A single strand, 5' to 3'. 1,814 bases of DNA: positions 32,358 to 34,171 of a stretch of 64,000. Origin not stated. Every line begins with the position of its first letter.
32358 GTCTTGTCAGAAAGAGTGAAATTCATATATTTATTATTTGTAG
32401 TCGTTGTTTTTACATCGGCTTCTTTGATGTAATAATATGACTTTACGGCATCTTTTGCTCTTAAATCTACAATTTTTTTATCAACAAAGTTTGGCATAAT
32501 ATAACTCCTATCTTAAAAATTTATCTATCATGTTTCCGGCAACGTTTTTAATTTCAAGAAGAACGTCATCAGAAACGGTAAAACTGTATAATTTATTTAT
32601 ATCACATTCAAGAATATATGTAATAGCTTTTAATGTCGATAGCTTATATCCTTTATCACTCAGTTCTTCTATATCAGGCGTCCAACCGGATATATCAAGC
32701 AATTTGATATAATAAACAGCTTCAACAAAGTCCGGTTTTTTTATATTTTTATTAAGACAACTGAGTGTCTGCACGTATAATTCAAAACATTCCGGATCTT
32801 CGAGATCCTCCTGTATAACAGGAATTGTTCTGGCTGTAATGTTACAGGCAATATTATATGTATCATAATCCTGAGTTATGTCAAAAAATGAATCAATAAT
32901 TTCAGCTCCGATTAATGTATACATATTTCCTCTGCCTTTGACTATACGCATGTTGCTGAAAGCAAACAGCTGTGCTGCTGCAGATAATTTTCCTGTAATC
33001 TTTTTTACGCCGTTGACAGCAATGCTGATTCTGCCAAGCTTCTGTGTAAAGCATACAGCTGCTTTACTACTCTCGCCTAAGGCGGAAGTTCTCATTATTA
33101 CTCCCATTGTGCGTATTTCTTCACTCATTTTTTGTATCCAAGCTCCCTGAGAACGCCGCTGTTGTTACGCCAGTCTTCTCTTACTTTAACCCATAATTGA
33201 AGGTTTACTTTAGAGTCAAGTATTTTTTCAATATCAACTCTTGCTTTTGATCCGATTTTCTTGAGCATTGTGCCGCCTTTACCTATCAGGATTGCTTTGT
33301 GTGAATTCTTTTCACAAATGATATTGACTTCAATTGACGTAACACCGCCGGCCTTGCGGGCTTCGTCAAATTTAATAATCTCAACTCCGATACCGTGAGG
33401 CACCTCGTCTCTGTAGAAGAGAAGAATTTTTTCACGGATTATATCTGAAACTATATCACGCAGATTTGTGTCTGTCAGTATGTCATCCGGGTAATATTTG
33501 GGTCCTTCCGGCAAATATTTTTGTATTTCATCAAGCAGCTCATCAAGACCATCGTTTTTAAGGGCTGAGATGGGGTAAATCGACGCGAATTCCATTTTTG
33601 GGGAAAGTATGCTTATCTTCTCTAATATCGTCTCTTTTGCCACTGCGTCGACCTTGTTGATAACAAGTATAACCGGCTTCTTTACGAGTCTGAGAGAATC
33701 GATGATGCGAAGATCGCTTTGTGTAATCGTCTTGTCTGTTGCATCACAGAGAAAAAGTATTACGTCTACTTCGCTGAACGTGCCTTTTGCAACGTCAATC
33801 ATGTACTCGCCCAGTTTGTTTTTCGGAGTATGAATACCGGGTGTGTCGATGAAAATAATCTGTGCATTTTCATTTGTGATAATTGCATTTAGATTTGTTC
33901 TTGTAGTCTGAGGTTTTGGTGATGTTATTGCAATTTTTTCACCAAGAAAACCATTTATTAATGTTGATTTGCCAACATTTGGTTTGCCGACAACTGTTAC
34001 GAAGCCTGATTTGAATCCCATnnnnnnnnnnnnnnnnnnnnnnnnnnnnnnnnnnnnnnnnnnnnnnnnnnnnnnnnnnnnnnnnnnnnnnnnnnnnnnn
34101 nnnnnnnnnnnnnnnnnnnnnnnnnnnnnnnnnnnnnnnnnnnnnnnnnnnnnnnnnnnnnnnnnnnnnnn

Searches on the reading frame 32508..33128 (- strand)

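Call 35: search_protein_families(library=pfam, proteins=[window:32508-33128:-], max_evalue=0.00001)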
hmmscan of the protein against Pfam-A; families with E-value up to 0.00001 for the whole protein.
window:32508-33128:- (206 aa): 2 families
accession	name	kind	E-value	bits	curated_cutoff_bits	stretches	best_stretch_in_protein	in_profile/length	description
PF11967.14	RecO_N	-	2.4e-15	56.7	27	1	1-81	1-80/80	Recombination protein O N terminal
PF02565.21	RecO_C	-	2e-08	34.6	22.1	0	86-155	2-70/157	Recombination protein O C terminal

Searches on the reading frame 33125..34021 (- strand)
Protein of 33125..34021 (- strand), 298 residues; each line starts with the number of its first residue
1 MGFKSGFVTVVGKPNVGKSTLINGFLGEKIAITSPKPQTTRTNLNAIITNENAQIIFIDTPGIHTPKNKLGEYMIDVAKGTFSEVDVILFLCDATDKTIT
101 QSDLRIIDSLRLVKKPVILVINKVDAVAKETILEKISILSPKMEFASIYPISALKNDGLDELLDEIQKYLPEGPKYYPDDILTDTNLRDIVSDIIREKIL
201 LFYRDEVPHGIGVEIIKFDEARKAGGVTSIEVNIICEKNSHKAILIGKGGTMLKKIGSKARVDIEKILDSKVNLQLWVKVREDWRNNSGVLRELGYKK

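Call 35: search_protein_families(library=pfam, proteins=[window:33125-34021:-], max_evalue=0.00001)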
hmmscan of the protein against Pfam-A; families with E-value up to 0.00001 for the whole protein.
window:33125-34021:- (298 aa): 7 families
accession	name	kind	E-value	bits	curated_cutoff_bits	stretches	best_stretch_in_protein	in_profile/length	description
PF01926.29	MMR_HSR1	-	4.7e-26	91.5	21.9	1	8-123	2-113/113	50S ribosome-binding GTPase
PF07650.23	KH_2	-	2.4e-17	62.9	22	1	206-285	1-78/78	KH domain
PF02421.24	FeoB_N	-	4.7e-16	59.1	27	1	8-166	3-156/156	Ferrous iron transport protein B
PF00009.33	GTP_EFTU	-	5.7e-13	49.3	26.5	1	47-171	63-187/188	Elongation factor Tu GTP binding domain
PF00350.29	Dynamin_N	-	6.1e-12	46.3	27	0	51-124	99-168/168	Dynamin family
PF10662.15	PduV-EutP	-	4.9e-09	36.6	21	1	9-167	5-142/143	Ethanolamine utilisation - propanediol utilisation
PF03193.22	RsgA_GTPase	-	7.4e-07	29.6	30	0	5-65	106-170/174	RsgA GTPase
